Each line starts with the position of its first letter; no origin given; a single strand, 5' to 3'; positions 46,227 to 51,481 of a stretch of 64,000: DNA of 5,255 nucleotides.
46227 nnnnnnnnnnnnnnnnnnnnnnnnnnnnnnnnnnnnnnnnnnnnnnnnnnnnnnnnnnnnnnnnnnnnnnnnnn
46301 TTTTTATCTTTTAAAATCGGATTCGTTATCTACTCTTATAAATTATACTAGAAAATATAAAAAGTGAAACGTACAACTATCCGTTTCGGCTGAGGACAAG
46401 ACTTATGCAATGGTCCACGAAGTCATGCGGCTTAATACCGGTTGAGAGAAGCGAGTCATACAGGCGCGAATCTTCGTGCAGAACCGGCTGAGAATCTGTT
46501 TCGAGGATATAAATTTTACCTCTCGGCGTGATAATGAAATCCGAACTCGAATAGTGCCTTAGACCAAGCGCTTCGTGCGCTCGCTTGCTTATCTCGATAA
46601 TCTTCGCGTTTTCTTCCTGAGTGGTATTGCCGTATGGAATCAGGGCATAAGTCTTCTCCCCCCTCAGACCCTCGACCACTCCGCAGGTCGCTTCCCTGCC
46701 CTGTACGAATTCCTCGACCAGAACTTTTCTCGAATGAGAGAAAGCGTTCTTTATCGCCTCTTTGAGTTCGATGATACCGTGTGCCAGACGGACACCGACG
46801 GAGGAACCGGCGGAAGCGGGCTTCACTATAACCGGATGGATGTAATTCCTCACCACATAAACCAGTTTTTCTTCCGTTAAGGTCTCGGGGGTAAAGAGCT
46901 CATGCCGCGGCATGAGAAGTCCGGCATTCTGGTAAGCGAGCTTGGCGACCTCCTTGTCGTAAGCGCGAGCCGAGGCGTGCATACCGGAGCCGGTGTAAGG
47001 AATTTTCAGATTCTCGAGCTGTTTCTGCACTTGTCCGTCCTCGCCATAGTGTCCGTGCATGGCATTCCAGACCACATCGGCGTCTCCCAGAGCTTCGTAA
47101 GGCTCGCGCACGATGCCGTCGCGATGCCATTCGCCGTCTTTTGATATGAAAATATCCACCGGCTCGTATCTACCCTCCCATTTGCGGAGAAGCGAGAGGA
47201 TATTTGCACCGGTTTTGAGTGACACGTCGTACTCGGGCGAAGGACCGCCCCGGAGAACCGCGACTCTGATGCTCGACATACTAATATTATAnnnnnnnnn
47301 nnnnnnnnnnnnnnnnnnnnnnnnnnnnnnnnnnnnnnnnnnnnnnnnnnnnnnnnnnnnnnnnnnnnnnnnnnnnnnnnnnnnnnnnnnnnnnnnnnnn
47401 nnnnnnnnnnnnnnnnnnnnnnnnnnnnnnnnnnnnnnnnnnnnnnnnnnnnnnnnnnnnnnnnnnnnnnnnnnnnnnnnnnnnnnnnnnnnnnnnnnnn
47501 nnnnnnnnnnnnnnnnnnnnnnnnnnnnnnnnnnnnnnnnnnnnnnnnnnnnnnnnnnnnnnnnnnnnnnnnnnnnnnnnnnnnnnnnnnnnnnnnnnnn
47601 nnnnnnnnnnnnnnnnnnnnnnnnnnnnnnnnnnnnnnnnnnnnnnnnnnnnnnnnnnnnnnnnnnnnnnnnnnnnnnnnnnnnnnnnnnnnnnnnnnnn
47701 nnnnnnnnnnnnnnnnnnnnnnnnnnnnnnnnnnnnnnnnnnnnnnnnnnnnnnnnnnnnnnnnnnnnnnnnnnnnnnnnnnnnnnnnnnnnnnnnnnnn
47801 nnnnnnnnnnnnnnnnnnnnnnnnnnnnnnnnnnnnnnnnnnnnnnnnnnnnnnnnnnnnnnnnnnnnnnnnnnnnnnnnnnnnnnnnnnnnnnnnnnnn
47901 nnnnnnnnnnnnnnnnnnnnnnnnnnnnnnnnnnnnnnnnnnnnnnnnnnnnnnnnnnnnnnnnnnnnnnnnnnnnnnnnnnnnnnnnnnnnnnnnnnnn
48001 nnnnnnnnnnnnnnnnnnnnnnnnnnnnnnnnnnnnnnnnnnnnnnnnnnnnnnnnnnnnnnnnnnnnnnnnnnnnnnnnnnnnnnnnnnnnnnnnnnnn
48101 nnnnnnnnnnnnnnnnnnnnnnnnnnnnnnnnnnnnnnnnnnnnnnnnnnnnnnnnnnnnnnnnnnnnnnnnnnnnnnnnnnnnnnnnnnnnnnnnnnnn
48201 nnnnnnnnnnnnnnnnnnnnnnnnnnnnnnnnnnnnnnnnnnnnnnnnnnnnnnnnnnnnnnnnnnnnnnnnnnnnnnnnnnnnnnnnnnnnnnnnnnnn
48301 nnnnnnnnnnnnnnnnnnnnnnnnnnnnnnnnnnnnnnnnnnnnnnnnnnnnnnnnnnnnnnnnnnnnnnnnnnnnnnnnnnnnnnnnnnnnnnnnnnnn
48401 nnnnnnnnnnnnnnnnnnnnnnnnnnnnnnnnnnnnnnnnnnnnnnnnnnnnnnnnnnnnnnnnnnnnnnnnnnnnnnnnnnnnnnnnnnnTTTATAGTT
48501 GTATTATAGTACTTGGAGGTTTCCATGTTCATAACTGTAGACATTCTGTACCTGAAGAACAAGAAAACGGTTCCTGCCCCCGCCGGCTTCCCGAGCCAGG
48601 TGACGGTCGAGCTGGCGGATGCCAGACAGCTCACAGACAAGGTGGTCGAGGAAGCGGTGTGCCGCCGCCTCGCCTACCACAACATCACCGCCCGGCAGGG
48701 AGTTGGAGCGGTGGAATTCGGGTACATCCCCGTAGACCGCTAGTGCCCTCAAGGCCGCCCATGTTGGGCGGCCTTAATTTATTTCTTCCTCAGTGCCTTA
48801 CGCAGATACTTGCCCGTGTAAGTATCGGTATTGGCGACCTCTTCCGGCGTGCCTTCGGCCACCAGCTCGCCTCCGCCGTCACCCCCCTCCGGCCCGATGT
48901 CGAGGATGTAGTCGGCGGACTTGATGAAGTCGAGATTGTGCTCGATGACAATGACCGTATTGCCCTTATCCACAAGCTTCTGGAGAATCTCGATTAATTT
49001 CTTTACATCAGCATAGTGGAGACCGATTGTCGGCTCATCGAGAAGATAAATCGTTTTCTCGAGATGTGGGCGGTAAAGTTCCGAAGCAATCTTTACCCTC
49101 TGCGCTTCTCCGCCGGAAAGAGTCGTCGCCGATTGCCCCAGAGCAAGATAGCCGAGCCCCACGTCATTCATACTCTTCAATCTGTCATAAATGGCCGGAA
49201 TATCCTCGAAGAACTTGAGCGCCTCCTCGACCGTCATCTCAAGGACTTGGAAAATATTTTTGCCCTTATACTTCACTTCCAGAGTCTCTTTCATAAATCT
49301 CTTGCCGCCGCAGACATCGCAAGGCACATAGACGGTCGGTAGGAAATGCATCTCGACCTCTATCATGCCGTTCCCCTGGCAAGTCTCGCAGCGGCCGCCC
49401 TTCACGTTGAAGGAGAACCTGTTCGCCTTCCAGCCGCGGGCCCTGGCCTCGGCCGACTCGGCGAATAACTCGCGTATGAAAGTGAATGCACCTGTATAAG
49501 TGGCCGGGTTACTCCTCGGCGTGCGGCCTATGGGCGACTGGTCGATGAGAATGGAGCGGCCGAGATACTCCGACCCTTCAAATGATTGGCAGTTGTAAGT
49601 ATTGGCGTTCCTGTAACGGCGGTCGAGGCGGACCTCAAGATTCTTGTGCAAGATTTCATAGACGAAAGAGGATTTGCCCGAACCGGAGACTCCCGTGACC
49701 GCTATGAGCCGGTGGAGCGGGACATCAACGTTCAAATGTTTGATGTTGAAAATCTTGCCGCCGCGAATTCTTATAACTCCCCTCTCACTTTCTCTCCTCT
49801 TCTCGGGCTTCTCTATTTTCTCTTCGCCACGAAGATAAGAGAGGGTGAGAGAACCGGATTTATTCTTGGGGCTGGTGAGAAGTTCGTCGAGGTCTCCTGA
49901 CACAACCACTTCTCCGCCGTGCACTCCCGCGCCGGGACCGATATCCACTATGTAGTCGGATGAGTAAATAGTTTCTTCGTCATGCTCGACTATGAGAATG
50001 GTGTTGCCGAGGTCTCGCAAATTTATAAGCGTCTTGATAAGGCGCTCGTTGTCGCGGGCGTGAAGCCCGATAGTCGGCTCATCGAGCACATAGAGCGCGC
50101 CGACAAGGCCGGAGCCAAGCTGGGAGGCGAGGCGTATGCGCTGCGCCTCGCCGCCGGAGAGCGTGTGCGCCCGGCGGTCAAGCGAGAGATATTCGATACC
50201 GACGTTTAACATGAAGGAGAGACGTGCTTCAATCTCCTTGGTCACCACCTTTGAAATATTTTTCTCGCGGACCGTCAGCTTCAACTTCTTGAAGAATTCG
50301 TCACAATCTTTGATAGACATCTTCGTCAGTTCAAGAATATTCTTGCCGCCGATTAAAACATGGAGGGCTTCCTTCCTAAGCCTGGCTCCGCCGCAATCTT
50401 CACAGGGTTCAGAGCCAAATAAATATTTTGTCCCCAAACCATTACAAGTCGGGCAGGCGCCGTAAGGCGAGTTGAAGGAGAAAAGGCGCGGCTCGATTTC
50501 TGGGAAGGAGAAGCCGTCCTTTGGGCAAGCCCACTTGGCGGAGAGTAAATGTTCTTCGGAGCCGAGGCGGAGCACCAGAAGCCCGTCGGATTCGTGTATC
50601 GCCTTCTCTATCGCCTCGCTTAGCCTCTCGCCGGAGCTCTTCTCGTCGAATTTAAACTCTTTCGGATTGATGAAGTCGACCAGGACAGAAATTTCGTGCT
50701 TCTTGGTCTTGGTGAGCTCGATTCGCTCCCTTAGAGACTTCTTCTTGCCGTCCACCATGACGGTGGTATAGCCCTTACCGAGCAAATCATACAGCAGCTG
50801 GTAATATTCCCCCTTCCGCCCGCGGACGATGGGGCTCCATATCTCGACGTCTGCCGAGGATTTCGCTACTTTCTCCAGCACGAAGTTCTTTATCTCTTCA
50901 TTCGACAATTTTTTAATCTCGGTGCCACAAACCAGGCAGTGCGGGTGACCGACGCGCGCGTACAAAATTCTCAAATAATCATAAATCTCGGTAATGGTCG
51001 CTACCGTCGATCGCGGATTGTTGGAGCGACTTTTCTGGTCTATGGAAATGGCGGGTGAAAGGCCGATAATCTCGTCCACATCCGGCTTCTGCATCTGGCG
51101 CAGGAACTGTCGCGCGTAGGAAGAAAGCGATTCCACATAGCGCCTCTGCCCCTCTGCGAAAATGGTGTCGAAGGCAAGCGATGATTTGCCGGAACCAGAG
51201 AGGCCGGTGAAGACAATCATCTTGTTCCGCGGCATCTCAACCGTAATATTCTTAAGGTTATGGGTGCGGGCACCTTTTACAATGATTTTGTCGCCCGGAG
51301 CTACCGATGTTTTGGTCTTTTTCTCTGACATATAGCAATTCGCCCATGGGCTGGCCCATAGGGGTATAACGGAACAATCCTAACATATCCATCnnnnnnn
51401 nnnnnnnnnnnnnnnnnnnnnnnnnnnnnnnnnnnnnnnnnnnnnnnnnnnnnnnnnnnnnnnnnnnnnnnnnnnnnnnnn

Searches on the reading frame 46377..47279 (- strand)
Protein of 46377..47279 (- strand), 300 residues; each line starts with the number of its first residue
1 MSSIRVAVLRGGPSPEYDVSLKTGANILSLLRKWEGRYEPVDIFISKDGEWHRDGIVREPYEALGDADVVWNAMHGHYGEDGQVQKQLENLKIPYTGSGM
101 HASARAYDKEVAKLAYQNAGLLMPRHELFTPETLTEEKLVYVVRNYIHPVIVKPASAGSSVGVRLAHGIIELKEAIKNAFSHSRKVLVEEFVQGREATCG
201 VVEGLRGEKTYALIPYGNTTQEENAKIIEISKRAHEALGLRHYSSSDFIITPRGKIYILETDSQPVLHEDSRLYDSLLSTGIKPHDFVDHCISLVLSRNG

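Call 4: search_protein_families(library=pfam, proteins=[window:46377-47279:-], max_evalue=0.01)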
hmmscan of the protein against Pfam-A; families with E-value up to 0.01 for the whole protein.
window:46377-47279:- (300 aa): 6 families
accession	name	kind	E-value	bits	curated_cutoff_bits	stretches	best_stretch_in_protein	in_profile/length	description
PF07478.18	Dala_Dala_lig_C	-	9.9e-29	100.7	24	2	117-203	3-92/204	D-ala D-ala ligase C-terminus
PF01820.27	Dala_Dala_lig_N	-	5.1e-21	75.9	34.6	2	62-98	85-121/121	D-ala D-ala ligase N-terminus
PF02786.22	CPSase_L_D2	-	4.4e-07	30.1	19.8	1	108-194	1-91/211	Carbamoyl-phosphate synthase L chain, ATP binding domain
PF02655.19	ATP-grasp_3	-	7.8e-06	26.5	23.2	1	127-260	15-152/160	ATP-grasp domain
PF13535.11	ATP-grasp_4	-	0.00028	21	27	1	148-210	3-79/160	ATP-grasp domain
PF02222.28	ATP-grasp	-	0.0019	18.3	27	1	135-226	18-109/179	ATP-grasp domain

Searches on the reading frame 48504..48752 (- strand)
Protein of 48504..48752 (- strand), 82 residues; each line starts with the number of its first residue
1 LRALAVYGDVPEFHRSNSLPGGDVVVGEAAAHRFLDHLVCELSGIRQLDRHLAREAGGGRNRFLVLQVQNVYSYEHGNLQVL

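Call 4: search_protein_families(library=pfam, proteins=[window:48504-48752:-], max_evalue=0.01)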
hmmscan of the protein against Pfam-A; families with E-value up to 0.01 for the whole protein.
window:48504-48752:- (82 aa): 0 families

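Call 6: search_protein_families(library=ncbifam, proteins=[window:48504-48752:-], max_evalue=1)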
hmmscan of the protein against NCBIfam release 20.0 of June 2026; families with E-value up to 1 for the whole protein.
window:48504-48752:- (82 aa): 0 families

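Call 7: search_protein_families(library=padloc, proteins=[window:48504-48752:-], max_evalue=1)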
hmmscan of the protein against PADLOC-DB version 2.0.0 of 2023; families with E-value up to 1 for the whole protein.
window:48504-48752:- (82 aa): 0 families
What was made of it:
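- On Known anti-phage defence system proteins (PADLOC): X has none (call 7).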

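Call 8: search_protein_families(library=phrogs, proteins=[window:48504-48752:-], max_evalue=1)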
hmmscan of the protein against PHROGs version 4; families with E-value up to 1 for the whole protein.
window:48504-48752:- (82 aa): 0 families

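Call 86: find_homologous_proteins(query=window:48504-48752:-, max_evalue=0.01)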
Query window:48504-48752:-: 2 candidates shared short words with the query, none scored E <= 0.01.
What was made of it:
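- Checked: The 82-aa minus-strand 'small ORF' (48504..48752) has no homologue (call 86).
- Tried and rejected: The 82-aa minus-strand ORF as a gene: call 86.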

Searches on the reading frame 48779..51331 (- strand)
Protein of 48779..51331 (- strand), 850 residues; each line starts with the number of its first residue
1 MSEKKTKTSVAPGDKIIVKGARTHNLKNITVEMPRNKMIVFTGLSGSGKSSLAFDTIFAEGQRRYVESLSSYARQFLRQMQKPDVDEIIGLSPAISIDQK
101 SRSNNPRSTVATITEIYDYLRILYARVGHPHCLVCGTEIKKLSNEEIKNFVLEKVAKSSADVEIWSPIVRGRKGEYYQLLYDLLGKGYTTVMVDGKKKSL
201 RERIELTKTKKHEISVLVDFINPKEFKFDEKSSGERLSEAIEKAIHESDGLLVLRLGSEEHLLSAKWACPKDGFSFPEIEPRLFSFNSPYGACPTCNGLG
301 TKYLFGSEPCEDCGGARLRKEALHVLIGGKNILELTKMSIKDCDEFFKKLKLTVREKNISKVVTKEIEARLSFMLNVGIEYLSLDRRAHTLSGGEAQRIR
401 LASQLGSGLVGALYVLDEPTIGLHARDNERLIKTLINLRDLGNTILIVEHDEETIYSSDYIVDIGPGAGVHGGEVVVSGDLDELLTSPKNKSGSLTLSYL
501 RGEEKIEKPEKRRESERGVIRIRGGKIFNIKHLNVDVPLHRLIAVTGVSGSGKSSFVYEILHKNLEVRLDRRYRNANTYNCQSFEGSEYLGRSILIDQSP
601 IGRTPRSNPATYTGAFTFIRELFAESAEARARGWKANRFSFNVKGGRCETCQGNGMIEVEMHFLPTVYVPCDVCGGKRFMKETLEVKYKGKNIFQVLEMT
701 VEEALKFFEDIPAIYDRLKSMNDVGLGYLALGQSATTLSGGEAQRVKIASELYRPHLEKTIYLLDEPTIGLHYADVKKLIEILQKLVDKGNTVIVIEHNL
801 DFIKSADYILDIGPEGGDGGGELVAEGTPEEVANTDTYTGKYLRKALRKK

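Call 4: search_protein_families(library=pfam, proteins=[window:48779-51331:-], max_evalue=0.01)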
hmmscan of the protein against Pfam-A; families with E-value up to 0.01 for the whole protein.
window:48779-51331:- (850 aa): 17 families
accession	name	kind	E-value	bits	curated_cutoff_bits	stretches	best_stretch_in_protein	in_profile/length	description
PF00005.33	ABC_tran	-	6e-20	72.7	25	2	698-768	73-136/137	ABC transporter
PF17760.6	UvrA_inter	-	3.5e-18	65.9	23.3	1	145-253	4-104/109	UvrA interaction domain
PF02463.25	SMC_N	-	2.3e-10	40.7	40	0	737-812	136-211/220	RecF/RecN/SMC N terminal domain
PF20720.3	nSTAND3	-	2.2e-07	31.1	27.2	0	177-254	35-108/155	Novel STAND NTPase 3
PF13304.12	AAA_21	-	6.9e-07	30.1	27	1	744-795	243-295/304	AAA domain, putative AbiEii toxin, Type IV TA system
PF20703.3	nSTAND1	-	9.1e-07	29.3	27.1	0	536-558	29-51/379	Novel STAND NTPase 1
PF00684.25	DnaJ_CXXCXGXG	-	2.1e-06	28.4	32.7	1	647-678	17-51/65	DnaJ central domain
PF13555.12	AAA_29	-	3.6e-06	27.1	27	0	29-52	15-38/61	P-loop containing region of AAA domain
PF13191.12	AAA_16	-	3.2e-05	24.9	32.6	0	541-566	25-49/167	AAA ATPase domain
PF13175.12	AAA_15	-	3.6e-05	24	32.1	0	759-796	329-367/374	AAA ATPase domain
PF03193.22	RsgA_GTPase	-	6.3e-05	23.3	30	0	16-53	86-123/174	RsgA GTPase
PF13173.12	AAA_14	-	0.00027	21.4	27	0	541-572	3-28/129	AAA domain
PF13671.12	AAA_33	-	0.00033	21.4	27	0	542-567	1-26/143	AAA domain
PF13401.12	AAA_22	-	0.00041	21.1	27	0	541-590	6-50/130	AAA domain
PF13238.12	AAA_18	-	0.0022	18.9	29.4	0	543-564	1-21/128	AAA domain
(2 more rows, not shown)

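Call 6: search_protein_families(library=ncbifam, proteins=[window:48779-51331:-], max_evalue=1)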
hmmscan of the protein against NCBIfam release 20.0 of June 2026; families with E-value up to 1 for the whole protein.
window:48779-51331:- (850 aa): 208 families (the best 25 are shown)
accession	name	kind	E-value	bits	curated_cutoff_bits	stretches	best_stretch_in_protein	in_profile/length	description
NF001503.0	PRK00349.1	equivalog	0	1246.4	1147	2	307-848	406-942/943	excinuclease ABC subunit UvrA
TIGR00630.1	uvra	equivalog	0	1191.6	729.8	2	307-833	403-924/924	excinuclease ABC subunit UvrA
NF001885.0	PRK00635.1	equivalog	1.4e-188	629.2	3054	3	308-848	397-920/1809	excinuclease ABC subunit A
TIGR02857.1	CydD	equivalog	1e-34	120.4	435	4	725-811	445-528/529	thiol reductant ABC exporter subunit CydD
TIGR03608.1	L_ocin_972_ABC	subfamily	8.3e-34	116.9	254.85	2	719-812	117-206/206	putative bacteriocin export ABC transporter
NF040873.1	AztA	equivalog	1.8e-33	115.8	220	4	720-809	103-188/191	zinc ABC transporter ATP-binding protein AztA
TIGR04521.1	ECF_ATPase_2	equivalog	5.2e-32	111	330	4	719-833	126-233/279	energy-coupling factor transporter ATPase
TIGR04520.1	ECF_ATPase_1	equivalog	1.9e-28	99.6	315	3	732-835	131-226/269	energy-coupling factor transporter ATPase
TIGR02673.1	FtsE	equivalog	8.5e-27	94.2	264.85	3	733-805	133-202/214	cell division ATP-binding protein FtsE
NF010068.0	PRK13548.1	equivalog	2.2e-26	92.6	261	2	720-840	121-238/261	heme ABC transporter ATP-binding protein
TIGR01166.1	cbiO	subfamily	2.8e-26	92.2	211.8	2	733-802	123-189/190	cobalt ABC transporter, ATP-binding protein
TIGR00972.1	3a0107s01c2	equivalog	5e-26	91.5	343.2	4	731-832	138-230/248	phosphate ABC transporter ATP-binding protein PstB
NF008379.0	PRK11174.1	equivalog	2e-25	89.5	684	3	730-836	478-574/588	heme ABC transporter permease/ATP-binding protein CydD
NF010170.0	PRK13651.1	equivalog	3.5e-24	85.3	432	2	721-803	149-228/308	cobalt transporter ATP-binding subunit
NF002981.0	PRK03695.1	equivalog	6.3e-24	84.7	281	2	730-838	123-230/253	vitamin B12 ABC transporter ATP-binding protein BtuD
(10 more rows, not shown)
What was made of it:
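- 48779..51331 (-): uvrA, 850 aa. This is the lineage-typical short form, lacking about 100 internal residues. NCBIfam UvrA profile positions 406-942 match residues 307-848: call 6.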
